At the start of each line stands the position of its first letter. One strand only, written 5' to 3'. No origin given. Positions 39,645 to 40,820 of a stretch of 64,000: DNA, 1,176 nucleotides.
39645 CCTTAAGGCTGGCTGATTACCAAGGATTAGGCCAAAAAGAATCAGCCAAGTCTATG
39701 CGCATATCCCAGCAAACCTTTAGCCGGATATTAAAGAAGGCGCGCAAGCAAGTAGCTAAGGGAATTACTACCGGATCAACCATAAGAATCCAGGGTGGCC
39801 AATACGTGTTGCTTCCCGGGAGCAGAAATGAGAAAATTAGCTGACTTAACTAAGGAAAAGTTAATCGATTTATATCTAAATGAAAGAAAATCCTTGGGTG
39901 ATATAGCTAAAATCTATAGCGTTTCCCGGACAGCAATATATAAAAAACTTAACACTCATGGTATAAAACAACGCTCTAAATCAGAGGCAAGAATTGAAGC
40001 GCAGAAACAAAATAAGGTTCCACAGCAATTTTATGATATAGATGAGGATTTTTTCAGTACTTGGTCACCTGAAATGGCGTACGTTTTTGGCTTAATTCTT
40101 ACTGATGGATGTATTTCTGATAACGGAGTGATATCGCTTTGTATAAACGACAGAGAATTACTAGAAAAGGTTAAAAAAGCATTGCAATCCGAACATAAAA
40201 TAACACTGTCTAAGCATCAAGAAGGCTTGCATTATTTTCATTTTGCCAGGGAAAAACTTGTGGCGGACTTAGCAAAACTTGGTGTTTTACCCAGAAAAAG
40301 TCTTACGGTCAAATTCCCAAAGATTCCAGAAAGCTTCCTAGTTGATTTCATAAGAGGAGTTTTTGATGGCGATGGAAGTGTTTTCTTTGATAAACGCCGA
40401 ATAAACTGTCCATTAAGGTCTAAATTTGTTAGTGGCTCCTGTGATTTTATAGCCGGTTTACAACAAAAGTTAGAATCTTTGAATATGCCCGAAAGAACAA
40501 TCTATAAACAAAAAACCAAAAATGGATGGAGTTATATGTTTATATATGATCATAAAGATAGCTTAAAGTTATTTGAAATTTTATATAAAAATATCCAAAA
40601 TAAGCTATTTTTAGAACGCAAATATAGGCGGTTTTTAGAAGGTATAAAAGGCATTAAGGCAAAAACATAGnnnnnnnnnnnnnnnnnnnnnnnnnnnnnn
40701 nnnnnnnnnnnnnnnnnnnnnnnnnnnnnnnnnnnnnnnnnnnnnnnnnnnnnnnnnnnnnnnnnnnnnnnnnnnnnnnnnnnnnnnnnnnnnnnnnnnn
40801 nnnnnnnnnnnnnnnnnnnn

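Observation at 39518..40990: Free-standing HTH-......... homing endonuclease overlapping a DUF134 gene, in a compositionally AT-rich block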

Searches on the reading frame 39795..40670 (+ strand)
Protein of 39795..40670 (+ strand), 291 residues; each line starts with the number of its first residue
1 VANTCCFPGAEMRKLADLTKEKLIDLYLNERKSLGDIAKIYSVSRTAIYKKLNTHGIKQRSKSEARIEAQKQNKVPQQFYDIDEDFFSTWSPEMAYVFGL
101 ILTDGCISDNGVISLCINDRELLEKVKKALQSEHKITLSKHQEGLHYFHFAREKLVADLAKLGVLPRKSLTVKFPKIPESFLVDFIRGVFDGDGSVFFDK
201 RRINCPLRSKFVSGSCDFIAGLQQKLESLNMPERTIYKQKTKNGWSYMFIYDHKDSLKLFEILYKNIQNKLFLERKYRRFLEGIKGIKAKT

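Call 3: search_protein_families(library=pfam, proteins=[window:39795-40670:+], max_evalue=0.1)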
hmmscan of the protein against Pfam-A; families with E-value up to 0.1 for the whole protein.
window:39795-40670:+ (291 aa): 8 families
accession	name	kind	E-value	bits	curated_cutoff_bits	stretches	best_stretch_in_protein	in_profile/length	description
PF14528.11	LAGLIDADG_3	-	5.3e-12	46.3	22.5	2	183-261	4-79/82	LAGLIDADG-like domain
PF02796.21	HTH_7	-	0.00027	21.4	23.8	1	32-54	22-44/45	Helix-turn-helix domain of resolvase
PF04297.20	UPF0122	-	0.00089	19.9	22.7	1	21-80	23-81/101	Putative helix-turn-helix protein, YlxM / p13 like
PF14420.11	Clr5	-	0.0025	18.4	22.3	0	20-40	9-29/54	Clr5 domain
PF08279.18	HTH_11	-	0.0066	16.7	25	1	21-52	3-36/55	HTH domain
PF03683.19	UPF0175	-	0.018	15.2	27.9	1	20-61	22-63/75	Uncharacterised protein family (UPF0175)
PF03374.19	ANT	-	0.059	14.2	25.3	0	33-71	25-63/108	Phage antirepressor protein KilAC domain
PF06634.17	DUF1156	-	0.083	13.5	24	0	123-158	4-38/73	Protein of unknown function (DUF1156)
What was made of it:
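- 39828..40670 (+): HTH-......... homing endonuclease gene (280 aa). It overlaps DUF134 by 17 nt. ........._3 46.3 bits (call 3).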

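Call 4: search_protein_families(library=ncbifam, proteins=[window:39795-40670:+], max_evalue=0.1)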
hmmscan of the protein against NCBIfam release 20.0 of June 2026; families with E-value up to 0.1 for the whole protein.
window:39795-40670:+ (291 aa): 11 families
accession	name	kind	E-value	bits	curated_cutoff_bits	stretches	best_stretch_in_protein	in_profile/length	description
NF045758.2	YlxM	equivalog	7e-05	22.9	80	1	21-53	22-54/72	YlxM family DNA-binding protein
NF001068.0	PRK00118.1-4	equivalog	0.001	19.7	125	1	20-53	24-57/113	putative DNA-binding protein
NF001070.0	PRK00118.1-6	equivalog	0.0022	18.3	117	1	21-53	24-56/110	putative DNA-binding protein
NF048019.1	IS256_Zn_var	equivalog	0.0074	15.6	150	1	17-62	34-80/304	IS256 family transposase, variant Zn-binding type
NF001075.0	PRK00118.2-6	equivalog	0.018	15.4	151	1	20-53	30-63/114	putative DNA-binding protein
NF001072.0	PRK00118.2-2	equivalog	0.022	15.1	97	1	20-52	22-54/111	putative DNA-binding protein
NF033558.1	transpos_IS1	equivalog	0.024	14.6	100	1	16-74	41-93/199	IS1 family transposase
NF001066.0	PRK00118.1-1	equivalog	0.028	14.8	147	1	22-53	26-57/110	putative DNA-binding protein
NF001069.0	PRK00118.1-5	equivalog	0.033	14.5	194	1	22-54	25-57/110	putative DNA-binding protein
NF001067.0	PRK00118.1-2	equivalog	0.042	14.3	156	1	22-57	29-64/110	putative DNA-binding protein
NF011491.0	PRK14898.1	equivalog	0.085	10.8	783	0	92-210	243-365/860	DNA-directed RNA polymerase subunit A''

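Call 9: find_homologous_proteins(query=window:39828-40667:+)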
Query window:39828-40667:+ (280 aa): 580 proteins with E <= 0.001 among 1346 candidates; the best 120 are listed.
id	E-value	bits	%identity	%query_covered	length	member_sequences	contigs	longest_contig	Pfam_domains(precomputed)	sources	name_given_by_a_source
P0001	6.3e-163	559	90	100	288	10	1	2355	PF14528.12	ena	-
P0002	6.6e-155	532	88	97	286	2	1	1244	PF14528.12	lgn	-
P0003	2.6e-148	511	83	98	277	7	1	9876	PF14528.12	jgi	-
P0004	3.0e-147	507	82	100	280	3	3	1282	PF14528.12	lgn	-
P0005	3.1e-145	501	82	99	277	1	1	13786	PF14528.12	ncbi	-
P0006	8.4e-142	489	80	98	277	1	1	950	PF14528.12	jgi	-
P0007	1.5e-138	479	77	99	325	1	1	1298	PF14528.12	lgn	-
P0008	2.5e-136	471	74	99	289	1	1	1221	PF14528.12,PF04297.21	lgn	-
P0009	6.7e-135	467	82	90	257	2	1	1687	PF14528.12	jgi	jgi:intein/homing endonuclease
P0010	1.1e-134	466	75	98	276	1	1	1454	PF14528.12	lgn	-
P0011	1.8e-134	465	76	98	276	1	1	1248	PF14528.12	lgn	-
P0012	1.4e-133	462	75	97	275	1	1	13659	PF14528.12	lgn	-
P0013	1.6e-133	462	75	98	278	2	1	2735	PF14528.12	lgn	-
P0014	1.8e-133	462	73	98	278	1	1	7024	PF14528.12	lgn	-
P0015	6.5e-133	460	73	98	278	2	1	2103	PF14528.12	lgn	-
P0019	1.7e-130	452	74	97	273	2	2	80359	PF14420.12,PF14528.12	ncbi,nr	ncbi:MAG: hypothetical protein KKB82_03920 [Candidatus Omnitrophica bacterium]|nr:hypothetical prote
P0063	2.1e-123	429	71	98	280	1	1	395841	PF14528.12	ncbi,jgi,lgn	ncbi:MAG: LAGLIDADG family homing endonuclease [Candidatus Omnitrophota bacterium]|jgi:predicted DNA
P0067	1.1e-122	427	73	92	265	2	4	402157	PF14528.12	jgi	-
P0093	4.1e-115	402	69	97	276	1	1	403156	PF14528.12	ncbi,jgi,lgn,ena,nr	ncbi:MAG: hypothetical protein KJ593_05010 [Candidatus Omnitrophica bacterium]|nr:hypothetical prote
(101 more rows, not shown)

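Call 11: find_encoding_contigs(protein=P0063, flank=6000, max_places=2)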
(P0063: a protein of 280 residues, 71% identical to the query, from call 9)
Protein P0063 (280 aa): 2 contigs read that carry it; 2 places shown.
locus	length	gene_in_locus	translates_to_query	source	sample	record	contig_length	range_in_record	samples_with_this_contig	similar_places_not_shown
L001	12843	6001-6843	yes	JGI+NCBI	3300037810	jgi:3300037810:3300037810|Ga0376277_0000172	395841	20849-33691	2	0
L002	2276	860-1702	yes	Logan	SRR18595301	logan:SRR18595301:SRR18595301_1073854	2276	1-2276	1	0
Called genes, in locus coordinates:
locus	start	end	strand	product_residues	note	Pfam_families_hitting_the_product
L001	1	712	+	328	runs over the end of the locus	PF10114:PocR, PF13492:GAF_3 (faint), PF01590:GAF, PF13185:GAF_2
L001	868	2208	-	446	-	PF00309:Sigma54_AID, PF04963:Sigma54_CBD, PF04552:Sigma54_DBD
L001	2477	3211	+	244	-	PF13444:Acetyltransf_5, PF21926:FeeM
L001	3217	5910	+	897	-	PF00501:AMP-binding, PF23562:AMP-binding_C_3, PF01553:Acyltransferase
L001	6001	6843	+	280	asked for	PF14528:LAGLIDADG_3 (weak)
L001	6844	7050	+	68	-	-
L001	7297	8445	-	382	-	PF00817:IMS, PF11799:IMS_C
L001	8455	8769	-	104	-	-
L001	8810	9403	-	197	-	PF01726:LexA_DNA_bind, PF00717:Peptidase_S24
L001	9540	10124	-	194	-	PF12917:YfbR-like, PF13023:HD_3, PF01966:HD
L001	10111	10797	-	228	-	PF08032:SpoU_sub_bind, PF00588:SpoU_methylase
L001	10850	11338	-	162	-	PF09835:DUF2062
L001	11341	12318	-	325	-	PF04055:Radical_SAM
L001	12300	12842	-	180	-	PF14385:DUF4416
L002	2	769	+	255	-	?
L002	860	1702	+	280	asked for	PF14528:LAGLIDADG_3 (weak)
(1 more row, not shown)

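Call 12: find_encoding_contigs(protein=P0093, flank=6000, max_places=2)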
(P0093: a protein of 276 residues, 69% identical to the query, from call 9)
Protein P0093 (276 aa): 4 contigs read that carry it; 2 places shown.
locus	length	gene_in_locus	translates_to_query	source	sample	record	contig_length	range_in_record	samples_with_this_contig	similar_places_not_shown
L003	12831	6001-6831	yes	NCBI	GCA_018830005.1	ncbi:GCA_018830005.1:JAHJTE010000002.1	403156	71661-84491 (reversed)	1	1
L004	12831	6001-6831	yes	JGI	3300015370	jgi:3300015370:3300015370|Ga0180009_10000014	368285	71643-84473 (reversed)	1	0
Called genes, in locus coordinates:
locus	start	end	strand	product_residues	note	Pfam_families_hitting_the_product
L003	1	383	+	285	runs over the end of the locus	PF13525:YfiO (faint), PF13174:TPR_6 (faint)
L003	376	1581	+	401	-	PF13185:GAF_2, PF01590:GAF, PF00512:HisKA, PF02518:HATPase_c, PF14501:HATPase_c_5 (faint)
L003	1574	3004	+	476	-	PF00072:Response_reg, PF00158:Sigma54_activat, PF14532:Sigma54_activ_2, PF00004:AAA, PF07728:AAA_5, PF25601:AAA_lid_14, PF02954:HTH_8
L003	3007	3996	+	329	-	PF10114:PocR, PF13492:GAF_3 (faint), PF13185:GAF_2, PF01590:GAF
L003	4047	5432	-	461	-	PF00309:Sigma54_AID, PF04963:Sigma54_CBD, PF04552:Sigma54_DBD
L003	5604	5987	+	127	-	PF02001:DUF134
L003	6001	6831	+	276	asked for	PF14528:LAGLIDADG_3 (weak)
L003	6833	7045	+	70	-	PF13384:HTH_23 (weak), PF01381:HTH_3 (weak), PF12728:HTH_17 (weak)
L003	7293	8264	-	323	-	PF04055:Radical_SAM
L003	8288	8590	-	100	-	PF05016:ParE_toxin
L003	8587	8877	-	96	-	-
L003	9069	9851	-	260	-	PF00112:Peptidase_C1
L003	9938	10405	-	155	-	PF05168:HEPN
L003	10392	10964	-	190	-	PF01909:NTP_transf_2, PF18765:Polbeta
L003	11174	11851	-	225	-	-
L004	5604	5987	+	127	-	PF02001:DUF134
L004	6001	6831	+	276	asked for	PF14528:LAGLIDADG_3 (weak)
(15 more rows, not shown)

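Call 13: find_encoding_contigs(protein=P0019, flank=6000, max_places=2)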
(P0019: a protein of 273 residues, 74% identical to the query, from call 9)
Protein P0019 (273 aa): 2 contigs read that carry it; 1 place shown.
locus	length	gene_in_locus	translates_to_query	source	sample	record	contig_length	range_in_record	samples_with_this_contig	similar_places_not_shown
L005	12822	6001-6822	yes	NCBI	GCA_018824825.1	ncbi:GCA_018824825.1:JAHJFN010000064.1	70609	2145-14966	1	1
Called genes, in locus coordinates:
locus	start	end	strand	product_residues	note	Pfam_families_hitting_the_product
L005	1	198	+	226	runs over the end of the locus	PF07238:PilZ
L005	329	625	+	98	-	-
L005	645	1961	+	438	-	PF01773:Nucleos_tra2_N, PF07670:Gate, PF07662:Nucleos_tra2_C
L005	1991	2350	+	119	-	PF02311:AraC_binding (weak), PF07883:Cupin_2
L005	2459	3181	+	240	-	-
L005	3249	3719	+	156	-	PF00300:His_Phos_1 (weak)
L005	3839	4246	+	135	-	PF00072:Response_reg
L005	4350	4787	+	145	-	-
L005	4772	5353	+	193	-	-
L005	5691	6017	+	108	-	PF02001:DUF134, PF04545:Sigma70_r4, PF08281:Sigma70_r4_2 (weak), PF13384:HTH_23 (faint)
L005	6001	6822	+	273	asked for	PF14420:Clr5 (faint), PF14528:LAGLIDADG_3 (faint)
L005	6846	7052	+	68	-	-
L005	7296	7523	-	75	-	PF13508:Acetyltransf_7 (weak), PF13527:Acetyltransf_9 (faint)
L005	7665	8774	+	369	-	-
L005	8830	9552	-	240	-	-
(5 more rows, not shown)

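Call 15: find_encoding_contigs(protein=P0067, flank=6000, max_places=4)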
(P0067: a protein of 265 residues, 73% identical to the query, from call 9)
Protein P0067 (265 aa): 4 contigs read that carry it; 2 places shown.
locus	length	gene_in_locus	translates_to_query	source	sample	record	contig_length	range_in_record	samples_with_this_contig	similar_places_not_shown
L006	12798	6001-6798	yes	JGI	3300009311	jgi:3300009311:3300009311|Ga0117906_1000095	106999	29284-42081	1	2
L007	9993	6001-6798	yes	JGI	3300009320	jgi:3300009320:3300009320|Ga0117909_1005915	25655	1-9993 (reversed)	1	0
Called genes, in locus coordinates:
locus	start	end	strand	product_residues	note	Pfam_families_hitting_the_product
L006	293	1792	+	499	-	PF13372:Alginate_exp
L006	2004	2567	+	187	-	-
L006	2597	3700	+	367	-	PF00142:Fer4_NifH, PF01656:CbiA, PF06564:CBP_BcsQ, PF09140:MipZ, PF10609:ParA (weak), PF13614:AAA_31, PF02922:CBM_48 (weak), PF16561:AMPK1_CBM, +1 more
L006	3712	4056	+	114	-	-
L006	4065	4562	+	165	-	PF00881:Nitroreductase, PF14512:TM1586_NiRdase (weak), PF00881:Nitroreductase (weak)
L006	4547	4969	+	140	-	-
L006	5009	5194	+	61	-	-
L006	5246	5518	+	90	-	-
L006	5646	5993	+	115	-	PF02001:DUF134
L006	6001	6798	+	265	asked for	PF14528:LAGLIDADG_3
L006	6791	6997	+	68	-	PF13384:HTH_23 (weak), PF12728:HTH_17 (weak)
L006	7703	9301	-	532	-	PF06418:CTP_synth_N, PF00117:GATase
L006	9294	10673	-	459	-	PF13230:GATase_4, PF13522:GATase_6, PF13537:GATase_7, PF00156:Pribosyltran (faint)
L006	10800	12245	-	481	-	PF14691:Fer4_20, PF00070:Pyr_redox (faint), PF00890:FAD_binding_2 (weak), PF03486:HI0933_like (weak), PF07992:Pyr_redox_2, PF13450:NAD_binding_8, PF13738:Pyr_redox_3 (faint), PF01593:Amino_oxidase (weak)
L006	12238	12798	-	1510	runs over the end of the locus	PF00310:GATase_2, PF04898:Glu_syn_central, PF01645:Glu_synthase, PF01493:GXGXG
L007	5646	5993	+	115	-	PF02001:DUF134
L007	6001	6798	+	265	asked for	PF14528:LAGLIDADG_3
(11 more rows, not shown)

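Call 16: find_encoding_contigs(protein=P0005, flank=7000, max_places=2)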
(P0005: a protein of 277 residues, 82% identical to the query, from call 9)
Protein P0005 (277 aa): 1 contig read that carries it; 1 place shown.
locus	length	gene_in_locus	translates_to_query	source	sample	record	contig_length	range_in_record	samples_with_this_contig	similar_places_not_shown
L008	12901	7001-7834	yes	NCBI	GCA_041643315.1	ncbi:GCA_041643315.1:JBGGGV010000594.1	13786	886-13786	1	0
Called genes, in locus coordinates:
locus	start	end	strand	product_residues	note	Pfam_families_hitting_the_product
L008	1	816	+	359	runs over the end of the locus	PF21722:Gly_rich_2 (weak)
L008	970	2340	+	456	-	PF13372:Alginate_exp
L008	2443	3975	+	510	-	PF03065:Glyco_hydro_57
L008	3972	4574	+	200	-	-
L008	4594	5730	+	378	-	PF00142:Fer4_NifH, PF01656:CbiA, PF02374:ArsA_ATPase (weak), PF06564:CBP_BcsQ, PF10609:ParA, PF13614:AAA_31, PF02922:CBM_48, PF16561:AMPK1_CBM, +1 more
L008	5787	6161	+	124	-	-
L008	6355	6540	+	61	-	-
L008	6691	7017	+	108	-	PF02001:DUF134, PF04545:Sigma70_r4 (weak), PF13384:HTH_23 (weak), PF20432:Xre-like-HTH (weak)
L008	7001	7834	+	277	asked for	PF14528:LAGLIDADG_3 (weak)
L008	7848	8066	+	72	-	-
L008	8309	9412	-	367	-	PF00817:IMS, PF11799:IMS_C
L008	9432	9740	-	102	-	-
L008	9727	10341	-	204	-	PF01726:LexA_DNA_bind, PF13412:HTH_24 (faint), PF00717:Peptidase_S24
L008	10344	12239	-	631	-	PF00270:DEAD, PF00271:Helicase_C, PF16124:RecQ_Zn_bind, PF09382:RQC, PF00570:HRDC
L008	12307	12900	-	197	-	?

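Call 19: search_solved_structures(query=A1, max_evalue=1, show_alignments=2)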
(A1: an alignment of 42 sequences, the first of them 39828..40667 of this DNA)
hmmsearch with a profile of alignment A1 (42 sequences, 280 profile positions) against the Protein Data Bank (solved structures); distinct sequences matched with E-value up to 1: 4.
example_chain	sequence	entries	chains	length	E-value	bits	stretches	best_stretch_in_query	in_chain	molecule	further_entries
2dch_X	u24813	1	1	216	8.7e-07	31.6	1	84-222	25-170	putative homing endonuclease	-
1s7o_A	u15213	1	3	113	0.0039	19.7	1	10-44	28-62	Hypothetical UPF0122 protein SPy1201/SpyM3_0842/SPs1042/spyM18_1152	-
1xsv_A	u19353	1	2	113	0.0097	18.4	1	9-45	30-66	Hypothetical UPF0122 protein SAV1236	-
1g2h_A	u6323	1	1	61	0.066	15.6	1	8-46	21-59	TRANSCRIPTIONAL REGULATORY PROTEIN TYRR HOMOLOG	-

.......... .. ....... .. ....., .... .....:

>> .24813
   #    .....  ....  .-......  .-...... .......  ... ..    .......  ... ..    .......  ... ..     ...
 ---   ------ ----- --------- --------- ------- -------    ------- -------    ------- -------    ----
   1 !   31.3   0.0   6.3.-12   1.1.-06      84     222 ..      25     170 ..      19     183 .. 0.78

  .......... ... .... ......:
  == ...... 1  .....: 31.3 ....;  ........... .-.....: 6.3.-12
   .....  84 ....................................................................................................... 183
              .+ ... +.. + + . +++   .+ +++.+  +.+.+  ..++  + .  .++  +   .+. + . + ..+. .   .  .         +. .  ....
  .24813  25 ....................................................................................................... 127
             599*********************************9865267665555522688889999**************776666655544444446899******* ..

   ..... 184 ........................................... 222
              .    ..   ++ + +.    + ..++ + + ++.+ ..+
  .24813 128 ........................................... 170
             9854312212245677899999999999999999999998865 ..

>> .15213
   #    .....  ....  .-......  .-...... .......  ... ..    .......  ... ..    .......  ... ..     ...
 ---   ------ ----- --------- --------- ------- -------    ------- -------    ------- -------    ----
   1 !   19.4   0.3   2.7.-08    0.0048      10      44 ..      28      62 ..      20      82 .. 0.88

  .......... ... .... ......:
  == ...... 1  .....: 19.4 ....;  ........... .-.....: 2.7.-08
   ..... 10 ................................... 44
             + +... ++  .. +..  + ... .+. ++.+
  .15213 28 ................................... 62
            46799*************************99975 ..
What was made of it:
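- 39852..39956 (+): N-terminal three-helix HTH (residues 9-43). Weak profile matches to YlxM/UPF0122 structures and to HTH_7 (calls 3, 19).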

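Call 20: search_protein_families(library=padloc, proteins=[window:39828-40670:+], max_evalue=1)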
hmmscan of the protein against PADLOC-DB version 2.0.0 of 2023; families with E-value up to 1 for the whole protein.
window:39828-40670:+ (280 aa): 3 families
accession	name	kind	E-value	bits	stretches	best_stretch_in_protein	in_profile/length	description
PDLC03695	HEase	-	0.00043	18.5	1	84-185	5-109/192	homing endonuclease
PDLC03705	HEase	-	0.0039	15.3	1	171-230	95-150/204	homing endonuclease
PDLC02362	PycTM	-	0.014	14.3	1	235-276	15-56/74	-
